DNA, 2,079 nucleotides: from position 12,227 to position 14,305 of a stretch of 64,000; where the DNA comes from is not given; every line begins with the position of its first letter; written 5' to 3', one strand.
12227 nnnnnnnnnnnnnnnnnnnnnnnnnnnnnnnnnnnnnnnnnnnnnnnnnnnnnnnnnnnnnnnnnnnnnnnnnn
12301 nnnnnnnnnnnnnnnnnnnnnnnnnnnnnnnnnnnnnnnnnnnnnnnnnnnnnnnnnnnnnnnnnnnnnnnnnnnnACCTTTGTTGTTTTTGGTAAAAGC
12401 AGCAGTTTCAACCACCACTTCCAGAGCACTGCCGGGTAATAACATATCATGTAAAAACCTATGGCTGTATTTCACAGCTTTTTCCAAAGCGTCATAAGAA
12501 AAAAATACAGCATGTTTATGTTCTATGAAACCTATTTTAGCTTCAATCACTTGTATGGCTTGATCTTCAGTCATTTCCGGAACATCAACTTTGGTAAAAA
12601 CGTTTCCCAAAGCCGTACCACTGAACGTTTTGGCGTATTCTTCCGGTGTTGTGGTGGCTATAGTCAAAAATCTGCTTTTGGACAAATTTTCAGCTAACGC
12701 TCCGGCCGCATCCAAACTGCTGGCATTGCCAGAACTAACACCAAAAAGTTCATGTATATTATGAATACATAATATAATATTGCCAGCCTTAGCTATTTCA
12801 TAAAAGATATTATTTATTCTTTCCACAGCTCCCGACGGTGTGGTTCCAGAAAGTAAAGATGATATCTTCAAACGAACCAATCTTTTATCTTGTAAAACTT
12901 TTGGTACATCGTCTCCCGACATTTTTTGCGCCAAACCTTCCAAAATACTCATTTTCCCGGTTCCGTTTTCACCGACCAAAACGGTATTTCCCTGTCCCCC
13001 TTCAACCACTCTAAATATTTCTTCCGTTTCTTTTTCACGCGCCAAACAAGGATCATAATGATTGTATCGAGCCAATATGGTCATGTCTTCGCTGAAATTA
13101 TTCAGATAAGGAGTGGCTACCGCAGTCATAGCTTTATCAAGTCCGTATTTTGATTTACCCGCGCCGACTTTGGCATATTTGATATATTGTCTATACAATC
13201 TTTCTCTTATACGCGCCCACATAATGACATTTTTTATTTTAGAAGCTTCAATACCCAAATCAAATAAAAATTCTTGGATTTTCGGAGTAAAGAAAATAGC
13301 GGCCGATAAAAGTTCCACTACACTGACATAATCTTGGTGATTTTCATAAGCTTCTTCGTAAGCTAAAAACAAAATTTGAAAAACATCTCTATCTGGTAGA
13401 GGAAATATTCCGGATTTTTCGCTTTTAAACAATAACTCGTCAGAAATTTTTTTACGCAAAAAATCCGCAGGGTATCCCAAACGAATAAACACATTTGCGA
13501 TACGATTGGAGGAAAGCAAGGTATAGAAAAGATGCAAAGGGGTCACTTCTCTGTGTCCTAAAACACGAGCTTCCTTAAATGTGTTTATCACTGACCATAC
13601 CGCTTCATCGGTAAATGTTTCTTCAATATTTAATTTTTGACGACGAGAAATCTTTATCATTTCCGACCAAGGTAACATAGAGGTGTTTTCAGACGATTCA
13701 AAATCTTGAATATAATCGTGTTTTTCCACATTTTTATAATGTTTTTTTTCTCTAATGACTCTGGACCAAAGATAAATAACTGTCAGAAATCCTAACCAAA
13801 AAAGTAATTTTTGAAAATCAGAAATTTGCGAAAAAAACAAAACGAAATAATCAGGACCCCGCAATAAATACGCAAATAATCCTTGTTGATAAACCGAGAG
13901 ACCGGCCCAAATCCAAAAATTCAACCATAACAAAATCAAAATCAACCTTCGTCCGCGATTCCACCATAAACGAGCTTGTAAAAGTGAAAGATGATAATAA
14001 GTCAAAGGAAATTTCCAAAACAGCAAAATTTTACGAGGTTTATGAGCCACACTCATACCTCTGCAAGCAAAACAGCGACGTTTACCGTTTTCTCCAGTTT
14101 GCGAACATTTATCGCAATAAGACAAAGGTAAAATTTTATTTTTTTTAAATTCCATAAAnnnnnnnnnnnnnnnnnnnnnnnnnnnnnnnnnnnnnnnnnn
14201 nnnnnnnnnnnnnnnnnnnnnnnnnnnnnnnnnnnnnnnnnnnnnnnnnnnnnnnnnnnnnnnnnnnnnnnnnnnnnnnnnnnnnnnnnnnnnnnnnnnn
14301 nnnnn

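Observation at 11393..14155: Membrane-anchored Clp/Hsp100-type AAA+ ATPase with an N-terminal zinc ribbon and an apparently dead first nucleotide-binding domain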

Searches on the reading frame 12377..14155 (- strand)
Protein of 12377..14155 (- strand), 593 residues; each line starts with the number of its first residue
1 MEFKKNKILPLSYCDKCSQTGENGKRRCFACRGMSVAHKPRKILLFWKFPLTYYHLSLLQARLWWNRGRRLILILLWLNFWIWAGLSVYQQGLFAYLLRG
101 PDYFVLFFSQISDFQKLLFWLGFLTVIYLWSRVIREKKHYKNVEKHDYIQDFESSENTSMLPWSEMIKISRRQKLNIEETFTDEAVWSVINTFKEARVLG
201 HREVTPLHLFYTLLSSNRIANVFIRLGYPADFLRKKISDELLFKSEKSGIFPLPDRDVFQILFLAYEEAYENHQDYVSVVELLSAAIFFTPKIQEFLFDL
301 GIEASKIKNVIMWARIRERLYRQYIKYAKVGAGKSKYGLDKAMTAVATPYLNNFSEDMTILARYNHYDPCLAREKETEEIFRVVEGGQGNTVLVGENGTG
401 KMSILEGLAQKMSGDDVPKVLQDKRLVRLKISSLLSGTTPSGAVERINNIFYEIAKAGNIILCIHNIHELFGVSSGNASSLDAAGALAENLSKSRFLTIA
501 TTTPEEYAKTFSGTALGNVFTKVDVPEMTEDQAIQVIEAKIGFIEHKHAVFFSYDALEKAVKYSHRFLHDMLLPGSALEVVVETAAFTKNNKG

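Call 10: find_homologous_proteins(query=window:12377-14155:-, max_evalue=0.00001)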
Query seq(593 aa) (593 aa): 2620 proteins with E <= 0.00001 among 8000 candidates; the best 120 are listed.
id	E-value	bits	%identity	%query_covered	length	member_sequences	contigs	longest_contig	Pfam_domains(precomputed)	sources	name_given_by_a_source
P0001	0.0e+0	1351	100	100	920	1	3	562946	PF02861.26,PF00158.33,PF07724.21,PF00004.36,PF13401.13,PF17871.8,PF07728.21,PF10431.16,PF13191.13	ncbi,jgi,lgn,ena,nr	ncbi:MAG TPA: ATP-dependent Clp protease ATP-binding subunit [Candidatus Magasanikbacteria bacterium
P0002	0.0e+0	1185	85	100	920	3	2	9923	PF02861.26,PF00158.33,PF07724.21,PF00005.34,PF00004.36,PF13401.13,PF17871.8,PF07728.21,PF10431.16,PF13191.13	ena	-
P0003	0.0e+0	1064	77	100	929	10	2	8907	PF02861.26,PF00158.33,PF07724.21,PF00005.34,PF00004.36,PF17871.8,PF07728.21,PF10431.16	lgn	-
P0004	3.4e-297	1005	73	100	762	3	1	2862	PF02861.26,PF00158.33,PF07724.21,PF00004.36,PF13401.13,PF17871.8,PF07728.21,PF13191.13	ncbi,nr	ncbi:MAG: AAA family ATPase, partial [Candidatus Magasanikbacteria bacterium]|nr:AAA family ATPase [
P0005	7.1e-292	988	72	100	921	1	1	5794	PF02861.26,PF00158.33,PF07724.21,PF05729.19,PF00004.36,PF13401.13,PF20703.4,PF17871.8,PF07728.21,PF10431.16,PF13191.13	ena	-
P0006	7.4e-292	987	72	100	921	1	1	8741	PF02861.26,PF00158.33,PF07724.21,PF05729.19,PF00004.36,PF13401.13,PF17871.8,PF07728.21,PF10431.16,PF13191.13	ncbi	-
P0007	3.6e-289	979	71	100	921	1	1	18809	PF02861.26,PF00158.33,PF07724.21,PF05729.19,PF00004.36,PF17871.8,PF07728.21,PF10431.16,PF13191.13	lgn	-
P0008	1.3e-287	973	72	100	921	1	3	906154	PF02861.26,PF00158.33,PF07724.21,PF00005.34,PF05729.19,PF00004.36,PF13401.13,PF17871.8,PF07728.21,PF10431.16,PF13191.13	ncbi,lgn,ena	-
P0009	1.0e-282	957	70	100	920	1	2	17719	PF02861.26,PF00158.33,PF07724.21,PF00005.34,PF00004.36,PF17871.8,PF07728.21,PF10431.16,PF13191.13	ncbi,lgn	-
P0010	4.1e-195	668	53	100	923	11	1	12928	PF02861.26,PF00158.33,PF07724.21,PF00004.36,PF13401.13,PF17871.8,PF07728.21,PF01078.28,PF10431.16,PF13191.13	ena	-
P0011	1.9e-191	656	52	100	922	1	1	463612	PF13173.13,PF02861.26,PF00158.33,PF07724.21,PF00004.36,PF13401.13,PF17871.8,PF07728.21,PF10431.16,PF13191.13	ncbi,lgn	-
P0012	8.0e-189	647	51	100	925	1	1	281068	PF02861.26,PF00158.33,PF07724.21,PF00004.36,PF17871.8,PF07728.21,PF10431.16,PF13191.13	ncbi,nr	ncbi:MAG: ATP-dependent Clp protease ATP-binding subunit [Patescibacteria group bacterium]|nr:ATP-de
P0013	2.1e-188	646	51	100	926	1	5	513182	PF02861.26,PF00158.33,PF07724.21,PF00004.36,PF17871.8,PF07728.21,PF10431.16,PF13191.13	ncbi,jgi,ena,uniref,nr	ncbi:MAG: hypothetical protein COU29_03385 [Candidatus Magasanikbacteria bacterium CG10_big_fil_rev_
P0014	2.7e-188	646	52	100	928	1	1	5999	PF02861.26,PF00158.33,PF07724.21,PF00004.36,PF17871.8,PF07728.21,PF10431.16,PF13191.13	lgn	-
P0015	3.9e-185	635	51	100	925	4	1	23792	PF02861.26,PF00158.33,PF07724.21,PF00004.36,PF13401.13,PF17871.8,PF07728.21,PF10431.16,PF13191.13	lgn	-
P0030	3.0e-181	622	48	100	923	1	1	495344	PF02861.26,PF00004.36,PF17871.8,PF05496.19,PF07728.21,PF13191.13,PF00158.33,PF07724.21,PF05729.19,PF01078.28,PF10431.16,PF20720.4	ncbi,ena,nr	ncbi:MAG: chaperone ATPase [Parcubacteria group bacterium Gr01-1014_13]|nr:MAG: chaperone ATPase [Pa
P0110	1.8e-162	560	50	93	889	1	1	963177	PF02861.26,PF00158.33,PF07724.21,PF00004.36,PF17871.8,PF07728.21,PF01078.28,PF10431.16,PF13191.13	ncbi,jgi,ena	ncbi:MAG: ATP-dependent Clp protease ATP-binding subunit [Patescibacteria group bacterium]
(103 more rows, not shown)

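Call 18: find_encoding_contigs(protein=P0013, flank=7000, max_places=1)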
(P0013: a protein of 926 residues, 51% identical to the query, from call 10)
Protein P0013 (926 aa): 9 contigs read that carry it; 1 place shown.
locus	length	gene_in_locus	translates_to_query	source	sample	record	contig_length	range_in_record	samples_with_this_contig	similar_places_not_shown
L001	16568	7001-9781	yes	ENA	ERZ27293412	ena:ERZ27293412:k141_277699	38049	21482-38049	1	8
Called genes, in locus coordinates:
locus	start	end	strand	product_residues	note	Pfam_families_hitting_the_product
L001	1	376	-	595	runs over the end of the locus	PF00009:GTP_EFTU, PF22042:EF-G_D2 (faint), PF03144:GTP_EFTU_D2, PF00679:EFG_C, PF06421:LepA_C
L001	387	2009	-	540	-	PF03023:MurJ, PF13440:Polysacc_synt_3, PF01554:MatE (weak)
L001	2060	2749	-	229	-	-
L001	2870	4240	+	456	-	PF00753:Lactamase_B, PF23023:Anti-Pycsar_Apyc1 (weak), PF12706:Lactamase_B_2 (weak), PF16661:Lactamase_B_6, PF10996:Beta-Casp, PF07521:RMMBL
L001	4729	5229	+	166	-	PF02381:MraZ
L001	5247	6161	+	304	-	PF01795:Methyltransf_5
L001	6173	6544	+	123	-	-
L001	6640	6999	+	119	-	-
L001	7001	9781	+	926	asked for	PF00158:Sigma54_activat (faint), PF02861:Clp_N, PF00004:AAA (weak), PF17871:AAA_lid_9, PF00004:AAA, PF07724:AAA_2, PF07728:AAA_5, PF10431:ClpB_D2-small, +1 more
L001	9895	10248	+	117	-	-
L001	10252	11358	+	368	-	PF01098:FTSW_RODA_SPOVE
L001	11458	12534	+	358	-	PF01380:SIS, PF10432:bact-PGI_C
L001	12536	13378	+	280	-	PF00535:Glycos_transf_2, PF13641:Glyco_tranf_2_3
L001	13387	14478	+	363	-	PF00535:Glycos_transf_2, PF13641:Glyco_tranf_2_3, PF13632:Glyco_trans_2_3 (weak)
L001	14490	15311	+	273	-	PF00535:Glycos_transf_2, PF13641:Glyco_tranf_2_3, PF13632:Glyco_trans_2_3, PF02709:Glyco_transf_7C (weak), PF13506:Glyco_transf_21 (weak)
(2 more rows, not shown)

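Call 19: find_encoding_contigs(protein=P0030, flank=7000, max_places=1)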
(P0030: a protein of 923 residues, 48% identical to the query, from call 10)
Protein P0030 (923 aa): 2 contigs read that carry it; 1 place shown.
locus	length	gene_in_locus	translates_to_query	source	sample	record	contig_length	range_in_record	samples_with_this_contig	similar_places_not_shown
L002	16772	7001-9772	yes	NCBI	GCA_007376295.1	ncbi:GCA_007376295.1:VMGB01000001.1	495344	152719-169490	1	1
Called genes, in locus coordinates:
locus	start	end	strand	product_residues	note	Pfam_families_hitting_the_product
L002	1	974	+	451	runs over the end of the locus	PF00753:Lactamase_B, PF23023:Anti-Pycsar_Apyc1, PF12706:Lactamase_B_2, PF16661:Lactamase_B_6, PF10996:Beta-Casp, PF07521:RMMBL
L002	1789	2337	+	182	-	-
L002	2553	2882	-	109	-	-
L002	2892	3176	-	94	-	-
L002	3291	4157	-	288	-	PF12762:DDE_Tnp_IS1595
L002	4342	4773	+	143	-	PF02381:MraZ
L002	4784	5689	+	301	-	PF01795:Methyltransf_5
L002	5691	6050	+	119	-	-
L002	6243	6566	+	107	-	-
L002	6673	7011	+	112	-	-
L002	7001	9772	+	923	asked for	PF02861:Clp_N, PF00004:AAA, PF17871:AAA_lid_9 (weak), PF00158:Sigma54_activat (weak), PF00004:AAA, PF07724:AAA_2, PF07728:AAA_5, PF10431:ClpB_D2-small, +5 more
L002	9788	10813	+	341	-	PF00953:Glycos_transf_4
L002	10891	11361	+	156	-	PF02643:DUF192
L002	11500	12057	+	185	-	-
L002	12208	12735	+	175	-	-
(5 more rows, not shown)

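Call 20: find_encoding_contigs(protein=P0110, flank=7000, max_places=1)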
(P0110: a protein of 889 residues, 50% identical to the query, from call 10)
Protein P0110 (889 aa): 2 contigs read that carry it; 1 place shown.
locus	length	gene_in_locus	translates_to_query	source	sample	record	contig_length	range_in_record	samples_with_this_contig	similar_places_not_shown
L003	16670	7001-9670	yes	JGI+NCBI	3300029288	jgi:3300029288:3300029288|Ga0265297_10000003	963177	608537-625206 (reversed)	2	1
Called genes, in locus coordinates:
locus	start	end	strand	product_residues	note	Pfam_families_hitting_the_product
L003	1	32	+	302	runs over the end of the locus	PF01795:Methyltransf_5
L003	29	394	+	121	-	-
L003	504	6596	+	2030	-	PF13517:FG-GAP_3, PF01839:FG-GAP (weak), PF13517:FG-GAP_3, PF01839:FG-GAP (weak), PF13517:FG-GAP_3, PF01471:PG_binding_1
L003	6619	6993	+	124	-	-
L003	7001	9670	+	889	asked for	PF02861:Clp_N, PF00004:AAA, PF17871:AAA_lid_9 (weak), PF00004:AAA, PF00158:Sigma54_activat (weak), PF07724:AAA_2, PF07728:AAA_5, PF10431:ClpB_D2-small, +2 more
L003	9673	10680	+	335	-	PF00953:Glycos_transf_4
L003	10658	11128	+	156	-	PF02643:DUF192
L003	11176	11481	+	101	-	PF00829:Ribosomal_L21p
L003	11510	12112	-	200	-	PF21176:RecR_HhH, PF02132:RecR_ZnF (weak), PF13662:Toprim_4, PF21175:RecR_C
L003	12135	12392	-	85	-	PF02575:YbaB_DNA_bd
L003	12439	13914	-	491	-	PF00772:DnaB, PF13481:AAA_25, PF03796:DnaB_C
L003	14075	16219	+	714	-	-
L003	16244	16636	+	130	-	PF11969:DcpS_C, PF01230:HIT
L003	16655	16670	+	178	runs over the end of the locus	PF00293:NUDIX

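Call 41: predict_structure(alignment_id=A4)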
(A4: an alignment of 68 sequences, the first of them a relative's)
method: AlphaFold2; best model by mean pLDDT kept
length: 920 residues; sequences in the alignment: 68
mean_pLDDT: 81.9   pTM: 0.66
mean pLDDT of the five models: 81.9, 80.9, 78.9, 78.4, 76.4
residues with pLDDT >= 90: 106; 70-90: 720; 50-70: 75; < 50: 19
segments of 3 or more residues with pLDDT < 50: 338-346, 475-481
pLDDT, mean of each block of 10 residues (from residue 1): 71 85 83 86 86 84 85 91 86 75 78 86 92 77 71 55 83 88 89 87 89 88 85 86 68 87 91 85 91 88 86 84 79 58 57 85 81 83 80 84 89 80 85 80 83 84 86 48 67 83 84 73 87 87 88 90 82 84 93 89 86 64 73 85 85 60 80 85 86 84 86 76 81 86 89 86 78 86 82 78 79 83 84 85 88 87 86 73 87 88 84 82
secondary structure, 60 per line:
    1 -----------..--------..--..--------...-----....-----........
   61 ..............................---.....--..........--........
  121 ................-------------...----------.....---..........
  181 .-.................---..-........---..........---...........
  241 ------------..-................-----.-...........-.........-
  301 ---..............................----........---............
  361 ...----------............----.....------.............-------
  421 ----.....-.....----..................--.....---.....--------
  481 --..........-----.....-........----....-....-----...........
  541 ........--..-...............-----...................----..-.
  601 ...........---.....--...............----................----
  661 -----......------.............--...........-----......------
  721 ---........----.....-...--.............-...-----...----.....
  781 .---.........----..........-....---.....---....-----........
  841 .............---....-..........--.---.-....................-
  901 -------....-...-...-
elements in order (helices of 4 or more, strands of 3 or more residues): E36-38 E44-47 H53-90 H94-98 H101-110 H113-136 H163-167 E174-176 H177-180 H183-199 H206-213 H217-226 H230-240 H256-271 H279-289 H291-299 H304-333 H338-345 H349-354 E355-357 H358-363 H374-385 E390-394 H401-413 E425-429 H431-435 H440-457 E460-464 H468-472 H483-492 E498-502 H504-511 H516-519 E521-524 H530-548 H554-568 H574-592 H600-611 H615-619 H622-636 H641-656 E666-671 H678-690 E696-700 H709-714 H724-731 E736-740 H747-759 E761-763 E769-771 E776-781 H785-793 H798-807 H809-812 H816-820 E824-827 H833-853 E857-860 H862-871 H880-899 E908-911 E917-919

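Call 54: fold_search(model_id=the predicted structure, library=pdb)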
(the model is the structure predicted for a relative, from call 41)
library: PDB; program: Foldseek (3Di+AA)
matches with E <= 10: 1560; with E <= 0.001: 1054
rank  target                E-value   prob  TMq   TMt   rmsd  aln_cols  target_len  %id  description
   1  9a66_A                7.5e-56  1.00  0.45  0.50  20.0       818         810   33  Integrative model of CLPC-CLPP by crosslinking MS and deep learning (released 2024-09-18)
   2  9rai_b                9.3e-50  1.00  0.46  0.53  18.5       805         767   32  Structure of the S.aureus MecA/ClpC/ClpP degradation system (released 2025-09-10)
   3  9rai_d                9.8e-50  1.00  0.44  0.51  18.2       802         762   32  Structure of the S.aureus MecA/ClpC/ClpP degradation system (released 2025-09-10)
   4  9rai_e                1.1e-49  1.00  0.45  0.52  18.5       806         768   31  Structure of the S.aureus MecA/ClpC/ClpP degradation system (released 2025-09-10)
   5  9rai_c                2.1e-49  1.00  0.44  0.51  17.8       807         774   32  Structure of the S.aureus MecA/ClpC/ClpP degradation system (released 2025-09-10)
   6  9gi1_b                7.6e-47  1.00  0.46  0.67   7.1       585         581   39  Structure of the S.aureus MecA/ClpC/ClpP degradation system (released 2025-08-20)
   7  4d2q_A                8.4e-47  1.00  0.41  0.47  24.0       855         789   29  Negative-stain electron microscopy of E. coli ClpB mutant E432A (BAP form bound to ClpP) (released 2014-06-04)
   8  9gi1_d                2.3e-46  1.00  0.45  0.65   7.6       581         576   39  Structure of the S.aureus MecA/ClpC/ClpP degradation system (released 2025-08-20)
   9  9gi1_e                5.1e-46  1.00  0.45  0.66   7.4       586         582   39  Structure of the S.aureus MecA/ClpC/ClpP degradation system (released 2025-08-20)
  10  6qs6_A                5.6e-46  1.00  0.46  0.68   7.3       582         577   38  ClpB (DWB and K476C mutant) bound to casein in presence of ATPgammaS - state KC-1 (released 2019-07-03)
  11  9if4_D                1.2e-45  1.00  0.44  0.63   7.3       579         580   37  Structure of the Mycobacterium Tuberculosis ClpC1P1P2 complex bound to the activator Bz-Leu-Leu (released 2025-08-27)
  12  9if4_C                1.3e-45  1.00  0.44  0.65   7.4       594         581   36  Structure of the Mycobacterium Tuberculosis ClpC1P1P2 complex bound to the activator Bz-Leu-Leu (released 2025-08-27)
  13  8xoo_O                3.3e-45  1.00  0.41  0.62   8.4       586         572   36  Cryo-EM structure of the ClpC1:ClpP1P2 degradation complex in Streptomyces hawaiiensis (released 2024-03-27)
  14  8a8u_D                3.6e-45  1.00  0.44  0.64   7.6       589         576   38  Mycobacterium tuberculosis ClpC1 hexamer structure (released 2022-10-26)
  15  9qqr_B                3.6e-45  1.00  0.44  0.51  13.1       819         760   30  S.aureus ClpC decameric resting state (released 2025-07-30)
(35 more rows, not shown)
